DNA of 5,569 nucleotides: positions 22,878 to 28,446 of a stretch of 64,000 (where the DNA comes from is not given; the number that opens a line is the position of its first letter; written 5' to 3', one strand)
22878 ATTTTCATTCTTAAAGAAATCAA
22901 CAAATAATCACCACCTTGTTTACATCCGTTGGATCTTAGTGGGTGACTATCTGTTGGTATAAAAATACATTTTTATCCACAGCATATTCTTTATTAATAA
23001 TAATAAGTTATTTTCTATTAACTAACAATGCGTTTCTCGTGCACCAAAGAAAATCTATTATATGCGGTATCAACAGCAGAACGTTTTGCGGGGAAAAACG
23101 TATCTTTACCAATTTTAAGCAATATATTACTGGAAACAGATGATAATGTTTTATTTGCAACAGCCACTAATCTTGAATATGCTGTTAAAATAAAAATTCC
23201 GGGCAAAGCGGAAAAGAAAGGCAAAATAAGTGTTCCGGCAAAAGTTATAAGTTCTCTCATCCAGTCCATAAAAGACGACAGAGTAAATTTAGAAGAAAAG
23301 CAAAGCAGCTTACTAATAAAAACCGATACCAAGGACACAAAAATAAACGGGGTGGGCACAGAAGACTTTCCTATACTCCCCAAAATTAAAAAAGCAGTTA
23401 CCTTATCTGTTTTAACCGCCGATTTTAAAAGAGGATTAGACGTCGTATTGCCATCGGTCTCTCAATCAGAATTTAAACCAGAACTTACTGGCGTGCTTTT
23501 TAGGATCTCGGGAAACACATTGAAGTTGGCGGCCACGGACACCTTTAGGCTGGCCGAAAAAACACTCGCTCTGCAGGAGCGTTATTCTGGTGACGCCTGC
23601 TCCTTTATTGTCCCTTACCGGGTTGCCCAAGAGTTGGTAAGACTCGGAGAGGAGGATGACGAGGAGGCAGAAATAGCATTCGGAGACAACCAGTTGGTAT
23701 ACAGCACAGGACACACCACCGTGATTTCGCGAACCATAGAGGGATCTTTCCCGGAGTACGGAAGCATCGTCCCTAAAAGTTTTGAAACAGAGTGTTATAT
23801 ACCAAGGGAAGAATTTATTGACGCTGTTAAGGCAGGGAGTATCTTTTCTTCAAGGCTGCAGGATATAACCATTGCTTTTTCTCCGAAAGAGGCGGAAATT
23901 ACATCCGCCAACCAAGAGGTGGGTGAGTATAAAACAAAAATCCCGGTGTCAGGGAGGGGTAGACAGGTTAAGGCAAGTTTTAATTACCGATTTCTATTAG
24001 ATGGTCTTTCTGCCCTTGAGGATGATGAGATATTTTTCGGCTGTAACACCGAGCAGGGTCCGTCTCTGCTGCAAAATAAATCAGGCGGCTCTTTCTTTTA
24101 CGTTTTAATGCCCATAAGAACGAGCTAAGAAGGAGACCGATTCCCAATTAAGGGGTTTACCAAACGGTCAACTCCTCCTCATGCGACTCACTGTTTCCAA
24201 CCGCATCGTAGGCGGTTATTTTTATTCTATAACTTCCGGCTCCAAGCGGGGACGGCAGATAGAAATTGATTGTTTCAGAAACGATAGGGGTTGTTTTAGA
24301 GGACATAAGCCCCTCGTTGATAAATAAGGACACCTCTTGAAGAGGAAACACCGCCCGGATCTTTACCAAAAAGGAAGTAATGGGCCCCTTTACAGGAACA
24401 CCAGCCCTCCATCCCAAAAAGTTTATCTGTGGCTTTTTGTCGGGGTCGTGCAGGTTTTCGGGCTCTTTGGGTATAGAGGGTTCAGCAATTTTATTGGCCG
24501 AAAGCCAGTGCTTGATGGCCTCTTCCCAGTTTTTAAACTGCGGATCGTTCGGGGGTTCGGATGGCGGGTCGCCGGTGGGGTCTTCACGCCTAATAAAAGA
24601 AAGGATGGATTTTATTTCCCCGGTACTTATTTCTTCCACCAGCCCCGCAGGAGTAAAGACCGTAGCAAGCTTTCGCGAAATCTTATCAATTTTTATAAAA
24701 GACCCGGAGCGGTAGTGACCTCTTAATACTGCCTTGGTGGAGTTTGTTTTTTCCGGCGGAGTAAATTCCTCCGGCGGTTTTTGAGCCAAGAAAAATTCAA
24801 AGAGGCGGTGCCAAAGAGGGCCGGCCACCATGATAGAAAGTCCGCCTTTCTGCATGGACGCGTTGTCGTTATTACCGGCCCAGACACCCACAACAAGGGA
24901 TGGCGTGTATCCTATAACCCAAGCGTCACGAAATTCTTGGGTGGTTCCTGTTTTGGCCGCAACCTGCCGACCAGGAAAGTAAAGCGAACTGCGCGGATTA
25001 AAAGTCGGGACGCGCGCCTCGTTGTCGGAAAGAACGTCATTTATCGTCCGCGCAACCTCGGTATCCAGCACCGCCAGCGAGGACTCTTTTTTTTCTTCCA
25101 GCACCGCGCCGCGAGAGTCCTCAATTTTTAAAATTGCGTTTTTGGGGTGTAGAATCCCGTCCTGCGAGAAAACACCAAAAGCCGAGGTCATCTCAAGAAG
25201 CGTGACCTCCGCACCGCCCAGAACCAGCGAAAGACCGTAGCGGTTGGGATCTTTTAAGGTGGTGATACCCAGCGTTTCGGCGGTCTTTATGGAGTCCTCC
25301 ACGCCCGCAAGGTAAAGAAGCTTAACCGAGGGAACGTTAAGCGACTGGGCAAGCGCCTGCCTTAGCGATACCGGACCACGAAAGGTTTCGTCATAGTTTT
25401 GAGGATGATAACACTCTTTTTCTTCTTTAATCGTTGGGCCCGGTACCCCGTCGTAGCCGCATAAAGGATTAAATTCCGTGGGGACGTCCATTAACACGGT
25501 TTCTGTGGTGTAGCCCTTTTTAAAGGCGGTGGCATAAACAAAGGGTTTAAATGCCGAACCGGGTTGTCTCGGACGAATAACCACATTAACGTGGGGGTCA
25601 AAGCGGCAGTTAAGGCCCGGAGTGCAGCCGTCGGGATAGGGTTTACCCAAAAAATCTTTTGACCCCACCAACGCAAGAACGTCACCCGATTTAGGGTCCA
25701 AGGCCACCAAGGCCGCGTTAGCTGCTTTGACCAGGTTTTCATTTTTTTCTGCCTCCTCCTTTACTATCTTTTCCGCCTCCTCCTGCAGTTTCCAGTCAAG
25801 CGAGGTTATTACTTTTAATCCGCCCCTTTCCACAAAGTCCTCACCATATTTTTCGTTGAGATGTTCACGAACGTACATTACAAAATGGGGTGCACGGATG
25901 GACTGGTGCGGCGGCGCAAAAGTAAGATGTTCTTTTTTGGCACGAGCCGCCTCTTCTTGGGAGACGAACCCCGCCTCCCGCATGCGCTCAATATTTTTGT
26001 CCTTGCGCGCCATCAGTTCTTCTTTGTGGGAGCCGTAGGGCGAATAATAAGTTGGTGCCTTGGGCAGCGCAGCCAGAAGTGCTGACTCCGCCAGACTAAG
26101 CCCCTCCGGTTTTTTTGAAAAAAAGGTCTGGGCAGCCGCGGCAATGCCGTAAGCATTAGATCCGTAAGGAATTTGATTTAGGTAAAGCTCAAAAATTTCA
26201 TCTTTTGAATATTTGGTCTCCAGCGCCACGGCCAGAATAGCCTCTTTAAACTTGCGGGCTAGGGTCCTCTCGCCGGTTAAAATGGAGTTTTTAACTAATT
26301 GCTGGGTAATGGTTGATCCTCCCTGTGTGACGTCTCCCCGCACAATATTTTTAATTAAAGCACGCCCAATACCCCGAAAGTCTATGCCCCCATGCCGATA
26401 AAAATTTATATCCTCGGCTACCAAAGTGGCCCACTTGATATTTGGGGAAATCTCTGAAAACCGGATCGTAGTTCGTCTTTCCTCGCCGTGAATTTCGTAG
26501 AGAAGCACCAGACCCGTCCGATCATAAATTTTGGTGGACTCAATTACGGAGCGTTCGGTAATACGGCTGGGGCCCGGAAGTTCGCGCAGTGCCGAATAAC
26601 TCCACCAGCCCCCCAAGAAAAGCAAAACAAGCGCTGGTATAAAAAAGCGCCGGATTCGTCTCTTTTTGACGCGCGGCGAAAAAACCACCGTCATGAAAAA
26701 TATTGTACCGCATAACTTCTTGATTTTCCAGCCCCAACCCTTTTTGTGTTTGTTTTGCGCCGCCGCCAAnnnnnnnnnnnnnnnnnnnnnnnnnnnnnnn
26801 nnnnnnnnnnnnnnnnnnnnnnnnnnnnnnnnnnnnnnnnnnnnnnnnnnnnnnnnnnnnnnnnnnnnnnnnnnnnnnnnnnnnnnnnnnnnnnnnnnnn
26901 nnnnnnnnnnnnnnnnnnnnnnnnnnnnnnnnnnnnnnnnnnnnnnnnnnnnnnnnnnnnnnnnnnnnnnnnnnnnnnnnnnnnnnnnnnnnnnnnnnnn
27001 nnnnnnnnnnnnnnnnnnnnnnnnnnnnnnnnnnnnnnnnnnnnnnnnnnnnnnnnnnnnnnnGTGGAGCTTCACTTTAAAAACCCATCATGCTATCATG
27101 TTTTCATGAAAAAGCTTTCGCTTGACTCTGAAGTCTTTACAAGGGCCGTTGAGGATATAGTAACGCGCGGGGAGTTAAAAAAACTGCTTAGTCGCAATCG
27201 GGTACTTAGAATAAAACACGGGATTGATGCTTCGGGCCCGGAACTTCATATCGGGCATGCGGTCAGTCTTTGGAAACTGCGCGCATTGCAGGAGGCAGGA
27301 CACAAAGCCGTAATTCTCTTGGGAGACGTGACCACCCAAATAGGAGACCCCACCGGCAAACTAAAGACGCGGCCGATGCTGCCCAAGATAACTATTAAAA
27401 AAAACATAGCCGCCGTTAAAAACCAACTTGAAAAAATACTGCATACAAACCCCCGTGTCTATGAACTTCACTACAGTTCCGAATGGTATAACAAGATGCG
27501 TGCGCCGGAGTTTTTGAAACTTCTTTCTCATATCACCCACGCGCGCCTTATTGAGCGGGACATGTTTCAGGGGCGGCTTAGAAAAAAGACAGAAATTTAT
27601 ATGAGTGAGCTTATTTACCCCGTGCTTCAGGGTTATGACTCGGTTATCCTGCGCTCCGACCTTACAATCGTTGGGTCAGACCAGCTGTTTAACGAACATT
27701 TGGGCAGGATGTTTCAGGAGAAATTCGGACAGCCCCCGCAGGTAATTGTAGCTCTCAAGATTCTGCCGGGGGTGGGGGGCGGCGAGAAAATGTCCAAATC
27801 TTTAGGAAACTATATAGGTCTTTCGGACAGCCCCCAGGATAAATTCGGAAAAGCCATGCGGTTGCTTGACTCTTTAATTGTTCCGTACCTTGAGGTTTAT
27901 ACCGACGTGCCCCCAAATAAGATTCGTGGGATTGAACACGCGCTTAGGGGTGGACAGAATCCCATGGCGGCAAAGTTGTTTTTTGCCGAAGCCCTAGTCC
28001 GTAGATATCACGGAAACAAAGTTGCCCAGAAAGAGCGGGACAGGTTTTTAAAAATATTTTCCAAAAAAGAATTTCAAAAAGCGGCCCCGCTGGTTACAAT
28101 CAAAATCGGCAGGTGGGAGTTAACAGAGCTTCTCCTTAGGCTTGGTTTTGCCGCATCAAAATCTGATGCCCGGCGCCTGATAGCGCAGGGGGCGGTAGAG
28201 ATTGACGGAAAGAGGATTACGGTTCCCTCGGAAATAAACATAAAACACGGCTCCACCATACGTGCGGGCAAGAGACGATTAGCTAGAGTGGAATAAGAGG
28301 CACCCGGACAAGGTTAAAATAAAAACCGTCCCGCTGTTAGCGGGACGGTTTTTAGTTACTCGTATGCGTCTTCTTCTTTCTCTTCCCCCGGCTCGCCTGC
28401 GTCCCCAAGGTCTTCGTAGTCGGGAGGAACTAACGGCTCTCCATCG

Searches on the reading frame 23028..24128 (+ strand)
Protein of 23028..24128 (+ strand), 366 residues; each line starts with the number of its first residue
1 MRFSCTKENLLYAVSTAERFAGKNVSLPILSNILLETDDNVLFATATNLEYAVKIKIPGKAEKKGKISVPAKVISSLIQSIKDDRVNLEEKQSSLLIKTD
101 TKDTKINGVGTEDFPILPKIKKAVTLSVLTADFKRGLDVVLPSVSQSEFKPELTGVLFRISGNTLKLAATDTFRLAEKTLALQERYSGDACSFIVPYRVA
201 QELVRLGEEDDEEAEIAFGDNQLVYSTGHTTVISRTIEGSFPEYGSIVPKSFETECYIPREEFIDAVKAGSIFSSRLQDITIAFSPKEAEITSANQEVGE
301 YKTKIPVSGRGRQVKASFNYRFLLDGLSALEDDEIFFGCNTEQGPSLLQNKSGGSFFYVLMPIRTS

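Call 24: search_protein_families(library=pfam, proteins=[window:23028-24128:+], max_evalue=0.001)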
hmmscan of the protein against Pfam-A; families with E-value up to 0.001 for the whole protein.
window:23028-24128:+ (366 aa): 3 families
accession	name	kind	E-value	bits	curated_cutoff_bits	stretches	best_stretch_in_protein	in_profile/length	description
PF02767.21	DNA_pol3_beta_2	-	1.1e-27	97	27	1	131-243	5-116/116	DNA polymerase III beta subunit, central domain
PF00712.24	DNA_pol3_beta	-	9e-22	77.9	24.4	1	1-118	1-120/120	DNA polymerase III beta subunit, N-terminal domain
PF02768.20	DNA_pol3_beta_3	-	4.4e-18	65.7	27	1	246-364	2-121/121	DNA polymerase III beta subunit, C-terminal domain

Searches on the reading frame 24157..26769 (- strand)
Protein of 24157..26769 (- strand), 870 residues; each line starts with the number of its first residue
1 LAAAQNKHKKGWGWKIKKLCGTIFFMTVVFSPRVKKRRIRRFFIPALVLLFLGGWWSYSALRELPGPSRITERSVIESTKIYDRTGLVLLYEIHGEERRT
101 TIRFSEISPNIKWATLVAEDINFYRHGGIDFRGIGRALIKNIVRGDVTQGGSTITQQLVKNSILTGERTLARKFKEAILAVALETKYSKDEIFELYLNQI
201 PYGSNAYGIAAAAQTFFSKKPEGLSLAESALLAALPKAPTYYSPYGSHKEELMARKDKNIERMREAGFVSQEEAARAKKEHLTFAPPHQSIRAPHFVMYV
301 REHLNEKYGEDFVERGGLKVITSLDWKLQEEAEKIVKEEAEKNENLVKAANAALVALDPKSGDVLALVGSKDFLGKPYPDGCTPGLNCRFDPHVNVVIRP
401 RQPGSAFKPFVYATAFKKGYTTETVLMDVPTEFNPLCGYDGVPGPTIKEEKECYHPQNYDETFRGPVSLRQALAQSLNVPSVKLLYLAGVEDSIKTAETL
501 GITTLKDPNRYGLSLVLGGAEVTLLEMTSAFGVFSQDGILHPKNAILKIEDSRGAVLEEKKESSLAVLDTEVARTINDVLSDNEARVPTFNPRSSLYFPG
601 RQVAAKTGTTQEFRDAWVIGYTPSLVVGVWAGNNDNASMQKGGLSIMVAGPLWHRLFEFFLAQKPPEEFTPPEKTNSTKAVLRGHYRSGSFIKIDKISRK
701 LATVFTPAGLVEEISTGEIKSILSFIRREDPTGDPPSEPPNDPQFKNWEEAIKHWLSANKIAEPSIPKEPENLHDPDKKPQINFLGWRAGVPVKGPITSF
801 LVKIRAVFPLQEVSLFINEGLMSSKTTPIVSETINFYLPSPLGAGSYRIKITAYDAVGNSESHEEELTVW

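Call 24: search_protein_families(library=pfam, proteins=[window:24157-26769:-], max_evalue=0.001)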
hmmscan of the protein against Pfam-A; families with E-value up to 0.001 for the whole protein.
window:24157-26769:- (870 aa): 2 families
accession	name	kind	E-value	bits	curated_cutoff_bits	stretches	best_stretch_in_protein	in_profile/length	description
PF00912.28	Transgly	-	4.2e-61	205.9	27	1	90-263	5-177/178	Transglycosylase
PF00905.27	Transpeptidase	-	3.1e-20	73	22.1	1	353-635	2-279/299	Penicillin binding protein transpeptidase domain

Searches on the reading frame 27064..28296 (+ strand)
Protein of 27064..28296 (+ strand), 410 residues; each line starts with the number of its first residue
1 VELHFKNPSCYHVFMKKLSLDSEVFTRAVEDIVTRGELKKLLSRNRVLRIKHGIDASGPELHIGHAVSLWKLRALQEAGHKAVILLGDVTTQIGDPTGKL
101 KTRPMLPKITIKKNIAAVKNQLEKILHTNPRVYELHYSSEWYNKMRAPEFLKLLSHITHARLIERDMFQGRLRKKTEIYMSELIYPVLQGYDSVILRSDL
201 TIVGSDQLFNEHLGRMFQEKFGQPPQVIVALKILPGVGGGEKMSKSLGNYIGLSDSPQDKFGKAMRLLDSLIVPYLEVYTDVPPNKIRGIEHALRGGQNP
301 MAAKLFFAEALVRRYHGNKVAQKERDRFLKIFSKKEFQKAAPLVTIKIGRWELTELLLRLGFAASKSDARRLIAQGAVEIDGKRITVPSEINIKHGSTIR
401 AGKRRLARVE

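Call 24: search_protein_families(library=pfam, proteins=[window:27064-28296:+], max_evalue=0.001)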
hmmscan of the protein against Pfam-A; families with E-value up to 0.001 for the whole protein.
window:27064-28296:+ (410 aa): 3 families
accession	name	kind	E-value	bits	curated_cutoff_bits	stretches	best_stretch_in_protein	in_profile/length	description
PF00579.31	tRNA-synt_1b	-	9.2e-60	202.9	21.1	1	45-332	3-291/292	tRNA synthetases class I (W and Y)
PF01479.30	S4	-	5.8e-09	36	22.8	1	356-390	6-40/48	S4 domain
PF22421.1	SYY_C-terminal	-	1.7e-06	28.3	27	1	337-386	6-54/83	Tyrosine--tRNA ligase SYY-like C-terminal domain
